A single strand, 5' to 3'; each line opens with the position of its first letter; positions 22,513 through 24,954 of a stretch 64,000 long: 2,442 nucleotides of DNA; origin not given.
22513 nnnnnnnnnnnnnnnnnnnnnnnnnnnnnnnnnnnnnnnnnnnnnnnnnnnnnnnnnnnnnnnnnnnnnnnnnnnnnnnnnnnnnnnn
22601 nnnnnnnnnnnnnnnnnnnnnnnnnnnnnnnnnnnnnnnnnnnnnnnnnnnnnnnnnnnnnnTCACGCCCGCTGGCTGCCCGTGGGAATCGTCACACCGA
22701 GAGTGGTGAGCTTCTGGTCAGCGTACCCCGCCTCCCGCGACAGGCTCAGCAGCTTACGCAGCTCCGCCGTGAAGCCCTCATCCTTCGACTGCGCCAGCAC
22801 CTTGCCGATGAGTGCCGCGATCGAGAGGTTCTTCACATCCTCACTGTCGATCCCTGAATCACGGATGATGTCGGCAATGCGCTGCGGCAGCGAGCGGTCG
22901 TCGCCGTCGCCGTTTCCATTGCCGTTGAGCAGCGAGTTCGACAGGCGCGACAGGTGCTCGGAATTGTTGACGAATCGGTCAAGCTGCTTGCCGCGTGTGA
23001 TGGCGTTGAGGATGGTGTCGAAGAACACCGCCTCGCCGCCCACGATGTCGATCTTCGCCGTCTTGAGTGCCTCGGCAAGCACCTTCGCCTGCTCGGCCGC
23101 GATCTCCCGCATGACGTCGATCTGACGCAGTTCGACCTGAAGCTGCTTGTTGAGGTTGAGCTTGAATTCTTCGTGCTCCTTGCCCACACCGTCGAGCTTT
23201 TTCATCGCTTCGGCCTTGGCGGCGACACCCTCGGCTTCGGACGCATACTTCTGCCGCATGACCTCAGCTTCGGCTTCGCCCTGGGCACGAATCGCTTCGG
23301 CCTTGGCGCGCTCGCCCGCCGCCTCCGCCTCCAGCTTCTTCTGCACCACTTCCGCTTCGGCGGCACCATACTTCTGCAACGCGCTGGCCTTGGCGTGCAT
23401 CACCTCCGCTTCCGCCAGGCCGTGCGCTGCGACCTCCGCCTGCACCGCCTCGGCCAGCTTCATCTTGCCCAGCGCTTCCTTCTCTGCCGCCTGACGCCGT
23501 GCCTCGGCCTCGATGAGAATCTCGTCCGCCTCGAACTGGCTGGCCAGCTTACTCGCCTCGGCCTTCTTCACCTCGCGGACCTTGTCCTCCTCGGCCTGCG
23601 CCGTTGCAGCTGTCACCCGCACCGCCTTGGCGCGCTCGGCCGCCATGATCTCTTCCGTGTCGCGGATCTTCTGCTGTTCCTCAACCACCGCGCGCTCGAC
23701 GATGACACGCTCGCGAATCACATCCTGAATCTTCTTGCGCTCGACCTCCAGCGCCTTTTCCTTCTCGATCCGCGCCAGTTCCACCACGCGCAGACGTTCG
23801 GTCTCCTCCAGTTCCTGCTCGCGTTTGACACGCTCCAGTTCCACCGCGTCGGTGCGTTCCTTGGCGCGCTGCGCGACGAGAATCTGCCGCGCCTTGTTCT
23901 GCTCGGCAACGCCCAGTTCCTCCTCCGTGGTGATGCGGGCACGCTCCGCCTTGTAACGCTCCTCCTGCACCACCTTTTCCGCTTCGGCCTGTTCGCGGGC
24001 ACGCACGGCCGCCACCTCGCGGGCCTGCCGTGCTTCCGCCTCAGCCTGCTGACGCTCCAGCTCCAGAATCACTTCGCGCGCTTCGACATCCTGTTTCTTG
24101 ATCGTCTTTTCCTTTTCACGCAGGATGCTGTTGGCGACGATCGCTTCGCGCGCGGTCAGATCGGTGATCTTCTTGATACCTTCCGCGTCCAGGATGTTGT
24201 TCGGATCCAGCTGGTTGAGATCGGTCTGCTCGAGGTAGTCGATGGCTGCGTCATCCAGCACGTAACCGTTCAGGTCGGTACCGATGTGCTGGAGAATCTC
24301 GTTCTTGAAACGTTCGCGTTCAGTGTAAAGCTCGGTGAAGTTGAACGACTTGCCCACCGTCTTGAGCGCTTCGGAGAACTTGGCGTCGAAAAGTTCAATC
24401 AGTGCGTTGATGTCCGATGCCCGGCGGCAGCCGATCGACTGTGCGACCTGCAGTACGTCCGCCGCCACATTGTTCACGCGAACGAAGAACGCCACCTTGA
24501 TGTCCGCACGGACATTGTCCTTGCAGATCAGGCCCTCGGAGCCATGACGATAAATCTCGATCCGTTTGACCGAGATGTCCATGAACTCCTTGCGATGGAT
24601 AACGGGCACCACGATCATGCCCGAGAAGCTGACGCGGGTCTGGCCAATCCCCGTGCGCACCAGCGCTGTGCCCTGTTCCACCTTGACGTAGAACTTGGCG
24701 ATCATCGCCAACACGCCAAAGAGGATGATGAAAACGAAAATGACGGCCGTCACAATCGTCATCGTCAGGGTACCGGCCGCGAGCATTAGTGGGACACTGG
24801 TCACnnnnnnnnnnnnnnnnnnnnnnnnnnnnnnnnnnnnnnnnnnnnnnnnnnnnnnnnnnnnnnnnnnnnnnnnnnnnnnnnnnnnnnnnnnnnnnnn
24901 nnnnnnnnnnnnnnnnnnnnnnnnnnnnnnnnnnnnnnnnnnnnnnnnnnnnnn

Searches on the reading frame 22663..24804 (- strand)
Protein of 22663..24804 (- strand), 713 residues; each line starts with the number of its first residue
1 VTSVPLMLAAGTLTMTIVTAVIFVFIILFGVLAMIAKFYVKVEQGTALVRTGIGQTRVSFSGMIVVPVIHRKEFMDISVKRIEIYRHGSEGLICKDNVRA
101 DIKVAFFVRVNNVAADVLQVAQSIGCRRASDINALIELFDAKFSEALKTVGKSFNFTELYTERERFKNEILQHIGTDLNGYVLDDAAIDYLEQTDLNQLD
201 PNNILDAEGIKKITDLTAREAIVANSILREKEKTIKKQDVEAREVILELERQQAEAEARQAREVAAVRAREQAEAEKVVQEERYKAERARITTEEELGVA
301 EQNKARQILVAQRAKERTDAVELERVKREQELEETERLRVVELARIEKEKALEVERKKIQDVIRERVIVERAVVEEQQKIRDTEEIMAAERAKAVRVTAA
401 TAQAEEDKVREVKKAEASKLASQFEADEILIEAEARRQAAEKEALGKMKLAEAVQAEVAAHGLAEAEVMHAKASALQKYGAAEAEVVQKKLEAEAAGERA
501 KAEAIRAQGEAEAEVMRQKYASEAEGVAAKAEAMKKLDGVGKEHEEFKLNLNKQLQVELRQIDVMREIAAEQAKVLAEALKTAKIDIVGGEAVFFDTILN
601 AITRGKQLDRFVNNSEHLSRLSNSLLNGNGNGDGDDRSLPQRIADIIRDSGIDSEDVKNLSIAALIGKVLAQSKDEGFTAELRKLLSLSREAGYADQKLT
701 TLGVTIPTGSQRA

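Call 8: search_protein_families(library=pfam, proteins=[window:22663-24804:-], max_evalue=0.001)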
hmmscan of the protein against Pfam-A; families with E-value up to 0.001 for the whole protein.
window:22663-24804:- (713 aa): 0 families

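Call 17: search_protein_families(library=ncbifam, proteins=[window:22663-24804:-], max_evalue=0.01)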
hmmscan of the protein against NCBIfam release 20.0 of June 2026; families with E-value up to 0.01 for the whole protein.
window:22663-24804:- (713 aa): 1 family
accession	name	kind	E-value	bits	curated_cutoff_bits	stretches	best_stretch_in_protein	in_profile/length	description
NF058507.1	FlotScfldFlot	equivalog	0.0086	15.2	700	0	60-313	56-299/477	flotillin lipid rafts scaffold protein FloT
